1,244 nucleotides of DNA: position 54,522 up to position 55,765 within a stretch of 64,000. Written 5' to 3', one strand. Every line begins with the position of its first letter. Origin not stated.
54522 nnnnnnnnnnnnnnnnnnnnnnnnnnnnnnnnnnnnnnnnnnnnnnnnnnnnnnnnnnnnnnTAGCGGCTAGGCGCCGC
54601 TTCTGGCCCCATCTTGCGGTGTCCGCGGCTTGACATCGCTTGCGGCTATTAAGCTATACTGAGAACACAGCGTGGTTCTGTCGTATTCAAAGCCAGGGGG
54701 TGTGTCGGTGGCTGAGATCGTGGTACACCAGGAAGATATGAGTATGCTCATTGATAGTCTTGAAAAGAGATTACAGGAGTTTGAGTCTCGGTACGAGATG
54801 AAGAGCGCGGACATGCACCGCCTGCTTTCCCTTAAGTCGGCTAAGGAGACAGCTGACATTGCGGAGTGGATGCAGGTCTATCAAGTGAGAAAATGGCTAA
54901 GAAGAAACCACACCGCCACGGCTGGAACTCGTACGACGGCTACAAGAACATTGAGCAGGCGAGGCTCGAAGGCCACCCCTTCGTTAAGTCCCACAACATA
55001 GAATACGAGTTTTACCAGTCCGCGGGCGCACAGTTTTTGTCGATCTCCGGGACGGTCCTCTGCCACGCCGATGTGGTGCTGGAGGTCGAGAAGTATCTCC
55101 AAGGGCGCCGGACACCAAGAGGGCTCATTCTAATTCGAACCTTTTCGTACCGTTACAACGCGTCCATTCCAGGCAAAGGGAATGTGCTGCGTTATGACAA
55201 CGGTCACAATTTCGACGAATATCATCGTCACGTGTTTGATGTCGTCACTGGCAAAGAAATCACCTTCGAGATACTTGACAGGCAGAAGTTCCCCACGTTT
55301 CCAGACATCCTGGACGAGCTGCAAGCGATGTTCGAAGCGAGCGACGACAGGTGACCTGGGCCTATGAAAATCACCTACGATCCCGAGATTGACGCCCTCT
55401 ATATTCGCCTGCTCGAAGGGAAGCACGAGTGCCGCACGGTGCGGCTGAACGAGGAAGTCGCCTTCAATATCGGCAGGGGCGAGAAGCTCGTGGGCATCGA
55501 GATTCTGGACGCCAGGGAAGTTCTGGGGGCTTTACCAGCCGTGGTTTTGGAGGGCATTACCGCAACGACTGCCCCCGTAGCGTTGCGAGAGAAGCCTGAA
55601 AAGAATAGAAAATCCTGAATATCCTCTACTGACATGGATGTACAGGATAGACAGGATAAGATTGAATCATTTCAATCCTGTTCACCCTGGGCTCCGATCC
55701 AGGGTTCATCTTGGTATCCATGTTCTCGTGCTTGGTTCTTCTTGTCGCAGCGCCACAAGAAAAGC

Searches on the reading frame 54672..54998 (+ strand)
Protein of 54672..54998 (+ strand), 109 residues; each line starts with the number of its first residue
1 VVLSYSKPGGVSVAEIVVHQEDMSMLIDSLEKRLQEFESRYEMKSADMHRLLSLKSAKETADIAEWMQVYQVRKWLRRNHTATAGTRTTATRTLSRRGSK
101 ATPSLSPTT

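Call 43: search_protein_families(library=pfam, proteins=[window:54672-54998:+], max_evalue=0.01)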
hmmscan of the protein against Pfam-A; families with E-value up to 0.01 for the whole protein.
window:54672-54998:+ (109 aa): 1 family
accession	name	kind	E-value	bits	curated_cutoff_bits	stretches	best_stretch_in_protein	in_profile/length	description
PF21889.1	TPR1-like_2nd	-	0.0089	16.7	27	0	19-76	50-107/125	TPR1-like, CTLH-containing domain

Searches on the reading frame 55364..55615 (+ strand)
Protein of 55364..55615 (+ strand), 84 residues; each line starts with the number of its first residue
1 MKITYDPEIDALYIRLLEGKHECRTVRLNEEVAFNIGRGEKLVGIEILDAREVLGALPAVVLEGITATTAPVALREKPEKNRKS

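Call 43: search_protein_families(library=pfam, proteins=[window:55364-55615:+], max_evalue=0.01)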
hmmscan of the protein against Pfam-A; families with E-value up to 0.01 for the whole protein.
window:55364-55615:+ (84 aa): 1 family
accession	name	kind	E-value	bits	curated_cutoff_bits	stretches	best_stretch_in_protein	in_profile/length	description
PF10049.14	DUF2283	-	1.4e-12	48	23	1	2-51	1-49/49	Protein of unknown function (DUF2283)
